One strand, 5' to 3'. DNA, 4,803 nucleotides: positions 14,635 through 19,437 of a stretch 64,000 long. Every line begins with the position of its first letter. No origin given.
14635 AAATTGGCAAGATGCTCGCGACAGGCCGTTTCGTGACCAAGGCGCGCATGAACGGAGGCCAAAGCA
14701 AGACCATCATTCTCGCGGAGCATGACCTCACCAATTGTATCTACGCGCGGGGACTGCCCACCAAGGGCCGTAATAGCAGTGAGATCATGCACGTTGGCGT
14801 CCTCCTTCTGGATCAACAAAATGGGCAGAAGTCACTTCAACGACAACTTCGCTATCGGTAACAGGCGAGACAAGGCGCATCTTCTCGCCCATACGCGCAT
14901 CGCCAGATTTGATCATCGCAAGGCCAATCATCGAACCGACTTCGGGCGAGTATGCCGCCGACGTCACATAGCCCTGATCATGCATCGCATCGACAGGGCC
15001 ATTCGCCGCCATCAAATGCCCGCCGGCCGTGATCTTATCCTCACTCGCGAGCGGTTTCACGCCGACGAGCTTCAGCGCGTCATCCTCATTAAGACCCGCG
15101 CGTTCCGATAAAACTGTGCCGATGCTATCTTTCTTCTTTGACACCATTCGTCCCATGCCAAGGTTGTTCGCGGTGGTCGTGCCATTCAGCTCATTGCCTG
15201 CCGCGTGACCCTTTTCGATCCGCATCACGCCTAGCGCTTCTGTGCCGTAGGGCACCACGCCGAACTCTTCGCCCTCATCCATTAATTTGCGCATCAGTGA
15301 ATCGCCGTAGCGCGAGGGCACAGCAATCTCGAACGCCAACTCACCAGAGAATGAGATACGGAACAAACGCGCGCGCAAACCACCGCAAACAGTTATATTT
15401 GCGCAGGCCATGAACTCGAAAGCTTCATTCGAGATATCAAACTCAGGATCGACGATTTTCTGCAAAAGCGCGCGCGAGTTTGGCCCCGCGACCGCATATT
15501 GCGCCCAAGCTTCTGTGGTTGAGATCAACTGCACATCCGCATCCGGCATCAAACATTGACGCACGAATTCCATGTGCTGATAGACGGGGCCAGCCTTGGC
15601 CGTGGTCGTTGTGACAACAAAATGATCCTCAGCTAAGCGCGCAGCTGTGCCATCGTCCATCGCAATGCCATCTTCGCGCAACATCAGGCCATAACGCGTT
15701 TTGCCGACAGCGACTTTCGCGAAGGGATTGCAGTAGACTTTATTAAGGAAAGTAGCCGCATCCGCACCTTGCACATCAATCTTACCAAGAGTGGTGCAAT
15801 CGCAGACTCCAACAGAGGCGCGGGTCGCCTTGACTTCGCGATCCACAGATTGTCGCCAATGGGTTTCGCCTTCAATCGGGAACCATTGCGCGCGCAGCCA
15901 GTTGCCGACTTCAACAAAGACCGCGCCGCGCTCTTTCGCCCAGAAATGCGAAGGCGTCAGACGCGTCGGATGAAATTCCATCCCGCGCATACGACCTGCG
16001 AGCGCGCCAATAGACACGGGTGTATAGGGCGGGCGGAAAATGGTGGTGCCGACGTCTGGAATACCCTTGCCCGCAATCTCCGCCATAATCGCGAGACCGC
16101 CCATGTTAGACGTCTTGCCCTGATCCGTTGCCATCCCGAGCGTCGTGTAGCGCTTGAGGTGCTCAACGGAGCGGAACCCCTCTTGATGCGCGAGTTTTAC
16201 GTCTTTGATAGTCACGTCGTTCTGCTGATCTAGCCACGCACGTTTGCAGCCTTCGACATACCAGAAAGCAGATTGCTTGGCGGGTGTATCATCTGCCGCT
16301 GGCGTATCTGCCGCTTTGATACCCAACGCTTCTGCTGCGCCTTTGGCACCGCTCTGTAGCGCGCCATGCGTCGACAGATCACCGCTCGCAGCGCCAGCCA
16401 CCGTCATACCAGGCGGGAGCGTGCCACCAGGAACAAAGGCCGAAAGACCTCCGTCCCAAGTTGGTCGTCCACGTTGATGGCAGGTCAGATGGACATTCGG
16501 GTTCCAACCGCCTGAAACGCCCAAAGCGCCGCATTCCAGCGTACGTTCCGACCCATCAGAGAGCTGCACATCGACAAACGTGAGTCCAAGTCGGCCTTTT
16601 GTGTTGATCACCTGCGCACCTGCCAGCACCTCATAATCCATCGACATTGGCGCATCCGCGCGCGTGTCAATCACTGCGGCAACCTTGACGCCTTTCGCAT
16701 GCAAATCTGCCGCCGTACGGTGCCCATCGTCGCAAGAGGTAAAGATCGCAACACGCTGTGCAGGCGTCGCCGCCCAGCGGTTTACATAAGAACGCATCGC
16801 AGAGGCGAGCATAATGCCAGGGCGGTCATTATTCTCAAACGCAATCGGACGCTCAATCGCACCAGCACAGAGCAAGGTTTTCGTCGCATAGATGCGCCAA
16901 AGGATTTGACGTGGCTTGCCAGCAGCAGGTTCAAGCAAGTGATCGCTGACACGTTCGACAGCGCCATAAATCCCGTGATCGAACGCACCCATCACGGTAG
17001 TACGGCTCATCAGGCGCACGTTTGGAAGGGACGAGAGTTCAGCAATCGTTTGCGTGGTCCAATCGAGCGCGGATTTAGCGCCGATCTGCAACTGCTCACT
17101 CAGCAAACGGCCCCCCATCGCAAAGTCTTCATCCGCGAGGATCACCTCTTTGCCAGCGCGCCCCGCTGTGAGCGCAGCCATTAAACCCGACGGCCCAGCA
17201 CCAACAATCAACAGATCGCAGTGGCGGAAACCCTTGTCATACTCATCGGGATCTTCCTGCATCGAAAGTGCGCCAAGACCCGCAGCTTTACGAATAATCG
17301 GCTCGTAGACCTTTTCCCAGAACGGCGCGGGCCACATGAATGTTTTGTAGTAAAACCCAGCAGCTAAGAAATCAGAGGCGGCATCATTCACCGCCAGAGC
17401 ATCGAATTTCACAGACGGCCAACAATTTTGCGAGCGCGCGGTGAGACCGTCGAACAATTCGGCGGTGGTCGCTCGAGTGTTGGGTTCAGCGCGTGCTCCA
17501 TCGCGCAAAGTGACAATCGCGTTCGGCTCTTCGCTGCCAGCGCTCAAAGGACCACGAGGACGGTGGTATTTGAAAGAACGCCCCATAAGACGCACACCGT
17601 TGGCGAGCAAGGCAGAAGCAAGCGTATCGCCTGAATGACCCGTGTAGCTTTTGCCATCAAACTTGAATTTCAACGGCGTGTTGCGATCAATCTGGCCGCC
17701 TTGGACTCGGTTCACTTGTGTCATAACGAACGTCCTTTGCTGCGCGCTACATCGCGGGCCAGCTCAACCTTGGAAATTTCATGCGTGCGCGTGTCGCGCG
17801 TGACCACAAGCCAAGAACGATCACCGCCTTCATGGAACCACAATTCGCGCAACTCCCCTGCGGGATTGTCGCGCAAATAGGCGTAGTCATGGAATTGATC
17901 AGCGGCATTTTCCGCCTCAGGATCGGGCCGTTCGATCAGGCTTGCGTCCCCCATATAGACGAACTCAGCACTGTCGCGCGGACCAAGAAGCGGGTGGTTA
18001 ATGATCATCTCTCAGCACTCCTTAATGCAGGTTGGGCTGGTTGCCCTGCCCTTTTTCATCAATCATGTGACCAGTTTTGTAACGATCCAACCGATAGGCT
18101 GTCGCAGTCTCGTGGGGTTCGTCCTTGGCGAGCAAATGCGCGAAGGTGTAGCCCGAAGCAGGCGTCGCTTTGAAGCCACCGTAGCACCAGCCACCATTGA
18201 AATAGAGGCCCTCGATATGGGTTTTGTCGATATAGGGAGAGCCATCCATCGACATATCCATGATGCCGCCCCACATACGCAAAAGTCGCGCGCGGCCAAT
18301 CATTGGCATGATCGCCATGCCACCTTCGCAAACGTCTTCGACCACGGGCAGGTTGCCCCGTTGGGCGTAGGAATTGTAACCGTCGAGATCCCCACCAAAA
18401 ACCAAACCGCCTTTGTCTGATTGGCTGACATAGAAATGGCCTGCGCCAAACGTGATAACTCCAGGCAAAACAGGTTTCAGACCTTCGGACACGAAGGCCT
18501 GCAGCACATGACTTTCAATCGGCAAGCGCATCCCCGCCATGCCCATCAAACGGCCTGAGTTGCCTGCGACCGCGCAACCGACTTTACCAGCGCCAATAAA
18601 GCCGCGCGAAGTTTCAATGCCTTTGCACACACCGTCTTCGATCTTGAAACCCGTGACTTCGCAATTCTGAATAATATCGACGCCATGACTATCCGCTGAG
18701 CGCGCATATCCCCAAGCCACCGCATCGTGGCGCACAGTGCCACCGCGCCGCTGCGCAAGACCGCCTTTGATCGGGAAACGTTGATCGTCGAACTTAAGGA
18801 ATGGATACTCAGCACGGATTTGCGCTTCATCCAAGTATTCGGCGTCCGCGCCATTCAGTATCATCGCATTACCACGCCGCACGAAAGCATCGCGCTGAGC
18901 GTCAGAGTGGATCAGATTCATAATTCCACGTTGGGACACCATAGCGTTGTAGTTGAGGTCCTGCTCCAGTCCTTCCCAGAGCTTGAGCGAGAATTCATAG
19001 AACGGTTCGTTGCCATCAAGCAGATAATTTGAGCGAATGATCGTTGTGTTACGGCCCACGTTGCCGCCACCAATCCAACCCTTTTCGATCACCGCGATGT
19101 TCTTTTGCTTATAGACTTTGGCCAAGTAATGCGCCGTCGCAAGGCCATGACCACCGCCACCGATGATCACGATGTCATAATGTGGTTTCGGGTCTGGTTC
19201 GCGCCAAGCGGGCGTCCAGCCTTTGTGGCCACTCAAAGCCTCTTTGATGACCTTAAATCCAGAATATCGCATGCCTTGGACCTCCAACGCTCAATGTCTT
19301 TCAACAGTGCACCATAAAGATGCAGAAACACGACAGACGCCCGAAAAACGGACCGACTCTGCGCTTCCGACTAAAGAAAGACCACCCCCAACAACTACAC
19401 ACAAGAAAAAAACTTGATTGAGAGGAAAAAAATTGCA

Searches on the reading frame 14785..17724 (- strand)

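Call 40: search_protein_families(library=pfam, proteins=[window:14785-17724:-], max_evalue=0.001)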
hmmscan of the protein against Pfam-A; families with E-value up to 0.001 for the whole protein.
window:14785-17724:- (979 aa): 8 families
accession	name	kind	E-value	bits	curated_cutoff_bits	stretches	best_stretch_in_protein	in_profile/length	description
PF01571.26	GCV_T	-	1.9e-63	214.6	25.6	1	595-859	4-254/255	Aminomethyltransferase folate-binding domain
PF17806.6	SO_alpha_A3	-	2.7e-32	111.4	23.1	1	494-578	2-87/87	Sarcosine oxidase A3 domain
PF13510.11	Fer2_4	-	2.2e-25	89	22.8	1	16-100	2-81/82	2Fe-2S iron-sulfur cluster binding domain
PF08669.17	GCV_T_C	-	1e-09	38.6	25.9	1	885-971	2-80/80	Glycine cleavage T-protein C-terminal barrel domain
PF12831.13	FAD_oxidored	-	1.9e-07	31.2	27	1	170-209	1-40/416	FAD dependent oxidoreductase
PF03486.20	HI0933_like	-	7.3e-06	26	50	1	170-207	2-39/244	HI0933-like protein Rossmann domain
PF00890.30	FAD_binding_2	-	1.5e-05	24.9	20.4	1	170-206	1-37/414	FAD binding domain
PF13450.12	NAD_binding_8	-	2.2e-05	25.1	21.9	1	173-237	1-62/68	NAD(P)-binding Rossmann-like domain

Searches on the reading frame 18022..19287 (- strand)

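Call 40: search_protein_families(library=pfam, proteins=[window:18022-19287:-], max_evalue=0.001)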
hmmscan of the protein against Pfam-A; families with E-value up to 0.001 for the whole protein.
window:18022-19287:- (421 aa): 6 families
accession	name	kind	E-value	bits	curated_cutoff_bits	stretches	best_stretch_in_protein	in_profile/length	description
PF01266.30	DAO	-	5.2e-59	201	27.9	1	38-385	1-353/353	FAD dependent oxidoreductase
PF13450.12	NAD_binding_8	-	7.6e-05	23.3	21.9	1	41-81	1-39/68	NAD(P)-binding Rossmann-like domain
PF04820.20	Trp_halogenase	-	8.6e-05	22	21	1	38-81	1-46/458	Tryptophan halogenase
PF00890.30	FAD_binding_2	-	0.00016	21.4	20.4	0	38-70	1-31/414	FAD binding domain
PF01946.23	Thi4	-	0.00034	20.4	26.2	1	37-76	18-57/235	Thi4 family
PF07992.20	Pyr_redox_2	-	0.00062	19.7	26.1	0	37-95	1-52/291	Pyridine nucleotide-disulphide oxidoreductase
